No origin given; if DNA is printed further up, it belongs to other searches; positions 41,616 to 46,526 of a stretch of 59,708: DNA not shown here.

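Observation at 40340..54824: Stripped-down type VIIb-like secretion locus: EssC + YukD-like + six WXG/LXG-like modules, with no recognisable EsaA, EssA or EssB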

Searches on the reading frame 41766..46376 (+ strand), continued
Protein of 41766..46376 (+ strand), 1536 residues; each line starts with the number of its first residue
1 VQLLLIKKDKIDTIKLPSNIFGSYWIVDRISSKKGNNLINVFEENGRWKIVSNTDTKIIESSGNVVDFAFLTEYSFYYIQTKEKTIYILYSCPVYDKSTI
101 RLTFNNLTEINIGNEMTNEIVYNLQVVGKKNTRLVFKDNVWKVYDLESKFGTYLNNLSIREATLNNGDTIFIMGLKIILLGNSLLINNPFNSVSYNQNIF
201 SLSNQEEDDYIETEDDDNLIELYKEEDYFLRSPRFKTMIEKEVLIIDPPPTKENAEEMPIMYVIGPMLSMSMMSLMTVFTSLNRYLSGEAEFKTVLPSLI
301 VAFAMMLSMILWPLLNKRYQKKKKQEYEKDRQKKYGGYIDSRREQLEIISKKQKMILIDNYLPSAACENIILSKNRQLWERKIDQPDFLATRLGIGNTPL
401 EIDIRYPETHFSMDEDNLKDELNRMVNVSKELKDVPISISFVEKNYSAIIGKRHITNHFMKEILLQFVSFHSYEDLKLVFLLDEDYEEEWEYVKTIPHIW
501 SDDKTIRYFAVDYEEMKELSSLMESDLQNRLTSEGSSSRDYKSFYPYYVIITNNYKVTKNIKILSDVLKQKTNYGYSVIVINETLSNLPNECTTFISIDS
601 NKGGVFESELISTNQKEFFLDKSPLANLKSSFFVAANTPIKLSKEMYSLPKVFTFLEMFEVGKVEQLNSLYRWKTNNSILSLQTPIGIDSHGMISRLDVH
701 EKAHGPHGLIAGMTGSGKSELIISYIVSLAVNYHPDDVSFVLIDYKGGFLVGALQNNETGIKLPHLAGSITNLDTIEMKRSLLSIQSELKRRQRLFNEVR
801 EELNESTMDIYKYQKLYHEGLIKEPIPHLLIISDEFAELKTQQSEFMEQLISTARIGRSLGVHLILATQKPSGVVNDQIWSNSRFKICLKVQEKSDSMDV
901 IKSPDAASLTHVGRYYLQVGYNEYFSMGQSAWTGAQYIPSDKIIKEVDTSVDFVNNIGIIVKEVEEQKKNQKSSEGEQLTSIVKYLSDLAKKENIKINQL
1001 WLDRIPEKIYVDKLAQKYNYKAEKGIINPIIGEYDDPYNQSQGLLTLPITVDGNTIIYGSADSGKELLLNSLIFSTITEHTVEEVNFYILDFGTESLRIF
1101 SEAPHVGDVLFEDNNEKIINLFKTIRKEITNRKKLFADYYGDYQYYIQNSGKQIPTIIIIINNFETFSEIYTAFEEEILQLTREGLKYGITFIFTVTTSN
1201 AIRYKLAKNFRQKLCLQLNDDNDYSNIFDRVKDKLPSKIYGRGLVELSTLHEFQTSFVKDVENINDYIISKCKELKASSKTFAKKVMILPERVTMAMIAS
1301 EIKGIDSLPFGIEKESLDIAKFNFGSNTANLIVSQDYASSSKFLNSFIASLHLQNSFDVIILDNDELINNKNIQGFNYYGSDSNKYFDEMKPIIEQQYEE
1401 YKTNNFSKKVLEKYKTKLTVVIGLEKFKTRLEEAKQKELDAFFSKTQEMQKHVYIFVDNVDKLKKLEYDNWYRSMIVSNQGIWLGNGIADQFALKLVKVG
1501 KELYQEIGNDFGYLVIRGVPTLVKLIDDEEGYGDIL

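Call 101: search_solved_structures(query=window:41766-46376:+, max_evalue=1e-10)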
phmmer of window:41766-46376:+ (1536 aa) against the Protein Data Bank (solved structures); distinct sequences matched with E-value up to 1e-10: 11.
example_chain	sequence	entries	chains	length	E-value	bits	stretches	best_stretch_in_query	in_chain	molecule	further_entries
9qks_G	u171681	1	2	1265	9.4e-125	421.2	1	299-987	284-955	ESX secretion system protein YukB,Green fluorescent protein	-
4nh0_A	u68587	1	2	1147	2.3e-62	214.5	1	434-1344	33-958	Cell divisionFtsK/SpoIIIE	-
7np7_C1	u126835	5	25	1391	1.4e-37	132.3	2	668-909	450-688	ESX-5 secretion system protein EccC5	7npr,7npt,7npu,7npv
7b9f_C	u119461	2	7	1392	5.4e-36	127.1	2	667-910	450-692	EccC5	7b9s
4lya_A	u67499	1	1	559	6.1e-30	107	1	981-1519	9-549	Uncharacterized protein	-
5fv0_A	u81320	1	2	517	7.7e-29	103.4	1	1031-1519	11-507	ESX secretion system protein EccC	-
4n1a_A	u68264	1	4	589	5.2e-22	80.7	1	1024-1325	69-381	Cell divisionFtsK/SpoIIIE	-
2ius_A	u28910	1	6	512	5.7e-14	54.1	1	699-914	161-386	DNA TRANSLOCASE FTSK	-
2iuu_A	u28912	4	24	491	7.7e-12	47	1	691-919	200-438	DNA TRANSLOCASE FTSK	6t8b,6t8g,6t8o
2iut_A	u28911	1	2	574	1.1e-11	46.5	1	691-918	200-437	DNA TRANSLOCASE FTSK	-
9jv8_A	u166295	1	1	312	5.4e-11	44.2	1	1027-1244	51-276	ESX-1 secretion system protein EccCb1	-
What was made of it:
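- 41766..46376 (+): EssC/TsxC: two N-terminal FHA-like domains, two TM helices (~257-315), a pseudo-ATPase region and three FtsK/SpoIIIE domains (D1 intact, D2 and D3 degenerate). YukB 9qks E 9e-125 (call 101).
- Closest known: T7SSb. Different: The FHA region is not alignable to YukB (call 101).
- Checked: Its best solved relative is B. subtilis YukB (9qks, E 9e-125) (call 101).
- The FHA domains do not align significantly with YukB; the best match starts at residue 299 (call 101).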
